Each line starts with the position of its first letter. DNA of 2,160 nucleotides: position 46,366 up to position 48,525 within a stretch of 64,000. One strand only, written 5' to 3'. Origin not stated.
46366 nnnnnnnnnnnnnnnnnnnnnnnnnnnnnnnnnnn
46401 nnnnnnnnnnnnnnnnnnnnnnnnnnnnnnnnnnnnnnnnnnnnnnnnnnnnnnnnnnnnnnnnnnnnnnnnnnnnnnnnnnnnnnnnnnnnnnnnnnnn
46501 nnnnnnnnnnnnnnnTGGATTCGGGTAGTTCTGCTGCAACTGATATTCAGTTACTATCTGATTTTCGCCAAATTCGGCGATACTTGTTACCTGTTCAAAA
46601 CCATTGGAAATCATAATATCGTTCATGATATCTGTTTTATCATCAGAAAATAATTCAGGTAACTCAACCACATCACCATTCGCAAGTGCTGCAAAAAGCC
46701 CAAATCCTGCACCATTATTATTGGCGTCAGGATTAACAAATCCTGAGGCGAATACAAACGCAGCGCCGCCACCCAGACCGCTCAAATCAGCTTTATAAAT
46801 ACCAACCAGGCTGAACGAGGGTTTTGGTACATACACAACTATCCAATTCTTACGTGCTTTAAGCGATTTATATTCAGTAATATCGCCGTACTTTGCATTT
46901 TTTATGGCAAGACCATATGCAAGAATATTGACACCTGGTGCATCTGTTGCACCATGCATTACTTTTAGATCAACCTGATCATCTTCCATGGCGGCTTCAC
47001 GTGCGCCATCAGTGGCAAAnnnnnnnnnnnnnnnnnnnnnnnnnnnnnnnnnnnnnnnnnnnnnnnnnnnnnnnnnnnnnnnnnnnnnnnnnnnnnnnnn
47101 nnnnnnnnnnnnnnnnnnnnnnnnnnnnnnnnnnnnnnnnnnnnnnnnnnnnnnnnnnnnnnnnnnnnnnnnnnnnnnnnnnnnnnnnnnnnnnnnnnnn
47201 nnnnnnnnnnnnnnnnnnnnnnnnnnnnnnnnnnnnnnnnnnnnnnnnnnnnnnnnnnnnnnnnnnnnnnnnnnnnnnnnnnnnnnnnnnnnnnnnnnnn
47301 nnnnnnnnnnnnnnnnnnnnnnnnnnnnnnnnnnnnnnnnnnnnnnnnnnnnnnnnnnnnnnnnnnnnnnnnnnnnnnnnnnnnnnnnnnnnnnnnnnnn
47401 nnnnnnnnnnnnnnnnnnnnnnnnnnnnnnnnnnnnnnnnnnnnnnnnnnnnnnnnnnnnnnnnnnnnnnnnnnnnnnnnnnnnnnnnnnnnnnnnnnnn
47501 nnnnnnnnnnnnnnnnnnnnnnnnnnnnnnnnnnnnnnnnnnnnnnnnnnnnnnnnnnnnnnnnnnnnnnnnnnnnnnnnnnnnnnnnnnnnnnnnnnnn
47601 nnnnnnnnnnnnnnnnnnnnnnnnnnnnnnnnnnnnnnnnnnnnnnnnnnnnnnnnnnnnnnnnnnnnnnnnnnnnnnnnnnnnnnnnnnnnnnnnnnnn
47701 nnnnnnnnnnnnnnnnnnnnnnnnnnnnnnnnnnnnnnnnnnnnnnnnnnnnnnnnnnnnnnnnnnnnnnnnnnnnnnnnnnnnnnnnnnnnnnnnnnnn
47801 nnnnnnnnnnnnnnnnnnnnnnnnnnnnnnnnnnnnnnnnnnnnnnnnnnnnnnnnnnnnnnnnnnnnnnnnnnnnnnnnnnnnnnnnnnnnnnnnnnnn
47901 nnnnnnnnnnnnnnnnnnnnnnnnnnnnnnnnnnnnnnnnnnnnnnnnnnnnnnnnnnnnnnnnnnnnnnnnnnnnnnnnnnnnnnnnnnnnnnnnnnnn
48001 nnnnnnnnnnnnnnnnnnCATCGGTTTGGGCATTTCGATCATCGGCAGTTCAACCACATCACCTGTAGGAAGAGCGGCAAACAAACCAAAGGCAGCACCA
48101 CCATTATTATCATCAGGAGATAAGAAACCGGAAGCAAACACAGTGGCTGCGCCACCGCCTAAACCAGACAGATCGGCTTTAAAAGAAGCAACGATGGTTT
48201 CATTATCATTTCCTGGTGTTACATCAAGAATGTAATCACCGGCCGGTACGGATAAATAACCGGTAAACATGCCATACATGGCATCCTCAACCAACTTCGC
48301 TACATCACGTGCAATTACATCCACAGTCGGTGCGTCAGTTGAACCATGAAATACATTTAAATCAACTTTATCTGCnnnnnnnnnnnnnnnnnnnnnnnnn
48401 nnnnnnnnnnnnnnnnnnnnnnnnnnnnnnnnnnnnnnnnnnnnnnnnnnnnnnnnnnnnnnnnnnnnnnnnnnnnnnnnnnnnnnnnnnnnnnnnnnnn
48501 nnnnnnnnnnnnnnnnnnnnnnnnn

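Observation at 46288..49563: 1091-aa T9SS cargo protein made of four ~232-aa double-DUF4397-like units encoded by near-identical 696-bp tandem DNA repeats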

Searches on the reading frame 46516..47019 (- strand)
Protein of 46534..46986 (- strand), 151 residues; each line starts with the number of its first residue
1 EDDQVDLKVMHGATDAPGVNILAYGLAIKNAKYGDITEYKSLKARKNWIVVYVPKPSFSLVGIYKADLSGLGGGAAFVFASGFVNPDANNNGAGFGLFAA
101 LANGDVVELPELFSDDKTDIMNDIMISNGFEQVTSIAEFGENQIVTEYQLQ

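Call 46: find_related_loci(query=A2, collection=metagenome_contigs, flank=10000)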
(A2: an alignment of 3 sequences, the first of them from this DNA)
Query A2 (168 aa) in metagenome_contigs; peptide patterns used: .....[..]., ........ (x = any residue, [..] = any of these).
600 stretches matched a pattern (row limit reached: there are more); 1 encode a relative of the query (tblastn E <= 1e-3); 1 distinct loci.
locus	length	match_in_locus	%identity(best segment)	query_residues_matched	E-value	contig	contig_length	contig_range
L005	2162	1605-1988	53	1-121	2e-35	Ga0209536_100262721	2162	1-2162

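Call 47: find_homologous_proteins(query=A2, max_evalue=1e-20)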
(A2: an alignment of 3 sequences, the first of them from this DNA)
Query A2 (3 sequences) (168 aa, profile of the alignment): 56 proteins with E <= 1e-20 among 1452 candidates.
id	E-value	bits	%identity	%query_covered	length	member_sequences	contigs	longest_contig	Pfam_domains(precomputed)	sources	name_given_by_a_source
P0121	9.5e-85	300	71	100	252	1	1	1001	PF18962.8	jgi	jgi:hypothetical protein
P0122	1.1e-64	235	65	58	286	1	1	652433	PF14344.13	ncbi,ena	-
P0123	2.6e-48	182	72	64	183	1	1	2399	PF18962.8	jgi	jgi:hypothetical protein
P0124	8.4e-48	180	49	100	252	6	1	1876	PF18962.8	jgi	-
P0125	3.0e-40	155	50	72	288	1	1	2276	PF14344.13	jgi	jgi:hypothetical protein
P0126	2.2e-38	149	50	100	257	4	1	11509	PF18962.8,PF14344.13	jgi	-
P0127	2.5e-31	126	47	74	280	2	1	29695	PF14344.13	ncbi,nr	ncbi:MAG: DUF4397 domain-containing protein [Saprospiraceae bacterium]|nr:DUF4397 domain-containing 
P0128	3.1e-29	120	42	78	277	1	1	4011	PF14344.13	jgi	jgi:hypothetical protein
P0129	5.6e-29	119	54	70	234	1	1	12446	PF14344.13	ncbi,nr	ncbi:MAG: DUF4397 domain-containing protein, partial [Bacteroidetes bacterium]|nr:DUF4397 domain-con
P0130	3.5e-28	116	54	72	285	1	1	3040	PF14344.13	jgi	jgi:hypothetical protein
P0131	6.7e-28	115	44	100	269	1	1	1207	PF18962.8,PF13860.13,PF14344.13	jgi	jgi:hypothetical protein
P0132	1.5e-27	114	51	51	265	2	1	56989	PF14344.13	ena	-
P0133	5.0e-27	112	46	74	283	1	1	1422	PF18962.8,PF14344.13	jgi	jgi:hypothetical protein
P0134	7.1e-27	112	45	85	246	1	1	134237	PF14344.13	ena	-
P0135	7.8e-27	112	51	70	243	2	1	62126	PF14344.13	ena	-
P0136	1.0e-26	111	49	70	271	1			PF14344.13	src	-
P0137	1.1e-26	111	48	73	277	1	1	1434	PF14344.13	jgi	jgi:hypothetical protein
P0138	1.6e-26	111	52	68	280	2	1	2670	PF14344.13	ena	-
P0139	1.9e-26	111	39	100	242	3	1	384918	PF18962.8,PF14344.13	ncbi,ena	-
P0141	8.1e-26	109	50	65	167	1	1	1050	PF14344.13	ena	-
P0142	1.0e-25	108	50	71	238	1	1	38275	PF14344.13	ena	-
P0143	1.2e-25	108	49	66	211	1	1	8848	PF18962.8,PF14344.13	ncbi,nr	ncbi:MAG: DUF4397 domain-containing protein, partial [Bacteroidetes bacterium]|nr:DUF4397 domain-con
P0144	1.6e-25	108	45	77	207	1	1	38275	PF14344.13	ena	-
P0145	5.0e-25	106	48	70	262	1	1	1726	PF14344.13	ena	-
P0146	6.5e-25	106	42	97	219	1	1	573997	PF18962.8,PF14344.13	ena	-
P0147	8.6e-25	105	45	70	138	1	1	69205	PF14344.13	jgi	jgi:hypothetical protein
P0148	8.9e-25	105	48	70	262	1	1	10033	PF14344.13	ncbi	-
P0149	9.0e-25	105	47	73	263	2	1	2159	PF14344.13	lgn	-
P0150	9.6e-25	105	45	71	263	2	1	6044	PF14344.13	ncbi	-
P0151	1.2e-24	105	47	68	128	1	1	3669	PF14344.13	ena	-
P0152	1.3e-24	105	46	76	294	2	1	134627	PF18962.8,PF14344.13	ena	-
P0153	1.4e-24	105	48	70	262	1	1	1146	PF14344.13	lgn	-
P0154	2.0e-24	104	49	70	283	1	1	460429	PF14344.13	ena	-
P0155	3.1e-24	103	46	67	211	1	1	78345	PF14344.13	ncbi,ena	-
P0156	3.6e-24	103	48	71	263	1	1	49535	PF14344.13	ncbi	-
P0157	4.0e-24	103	49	73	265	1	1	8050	PF14344.13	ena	-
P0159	1.4e-23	101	45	88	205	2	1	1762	PF18962.8,PF13860.13,PF14344.13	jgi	jgi:hypothetical protein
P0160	1.7e-23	101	50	64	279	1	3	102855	PF14344.13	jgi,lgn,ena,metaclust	metaclust:\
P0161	2.1e-23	101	45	73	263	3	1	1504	PF14344.13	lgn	-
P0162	2.7e-23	100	51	60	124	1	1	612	PF14344.13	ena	-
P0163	3.2e-23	100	41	100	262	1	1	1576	PF18962.8,PF13860.13,PF14344.13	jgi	jgi:hypothetical protein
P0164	3.4e-23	100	48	71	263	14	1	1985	PF14344.13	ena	-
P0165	3.4e-23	100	39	100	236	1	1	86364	PF18962.8,PF14344.13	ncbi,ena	-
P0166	4.1e-23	100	39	92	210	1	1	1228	PF18962.8,PF14344.13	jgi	jgi:hypothetical protein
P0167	6.4e-23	99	48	70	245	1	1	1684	PF14344.13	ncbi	ncbi:MAG: DUF4397 domain-containing protein, partial [Bacteroidota bacterium]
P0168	8.7e-23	99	49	71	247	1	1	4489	PF14344.13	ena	-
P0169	8.7e-23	99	46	71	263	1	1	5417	PF14344.13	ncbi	-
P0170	1.0e-22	98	41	98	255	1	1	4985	PF18962.8,PF13860.13,PF14344.13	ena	-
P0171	1.1e-22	98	42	91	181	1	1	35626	PF14344.13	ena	-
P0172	1.1e-22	98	45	70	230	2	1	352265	PF14344.13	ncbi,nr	ncbi:MAG: DUF4397 domain-containing protein [Bacteroidetes bacterium]|nr:DUF4397 domain-containing p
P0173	4.1e-22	96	45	74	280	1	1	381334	PF14344.13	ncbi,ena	-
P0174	7.5e-22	96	42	77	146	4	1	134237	PF14344.13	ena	-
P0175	2.4e-21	94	47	73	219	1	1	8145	PF14344.13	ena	-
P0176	2.6e-21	94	46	70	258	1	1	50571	PF14344.13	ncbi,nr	ncbi:MAG: DUF4397 domain-containing protein [Thermodesulfobacteriota bacterium]|nr:DUF4397 domain-co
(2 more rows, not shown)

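Call 53: search_protein_families(library=pfam, proteins=[window:46534-46986:-], max_evalue=10)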
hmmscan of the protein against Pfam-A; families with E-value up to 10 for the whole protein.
seq(151 aa): 1 family
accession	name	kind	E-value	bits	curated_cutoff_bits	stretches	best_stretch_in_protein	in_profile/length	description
PF14344.12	DUF4397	-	0.00044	21.3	30.6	1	7-51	3-48/119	Domain of unknown function (DUF4397)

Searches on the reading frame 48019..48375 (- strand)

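Call 53: search_protein_families(library=pfam, proteins=[window:48019-48375:-], max_evalue=10)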
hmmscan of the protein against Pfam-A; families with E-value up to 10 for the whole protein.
seq(119 aa): 1 family
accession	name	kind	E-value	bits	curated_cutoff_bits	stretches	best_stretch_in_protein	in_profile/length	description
PF14344.12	DUF4397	-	1.6e-11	45.2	30.6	1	6-85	3-81/119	Domain of unknown function (DUF4397)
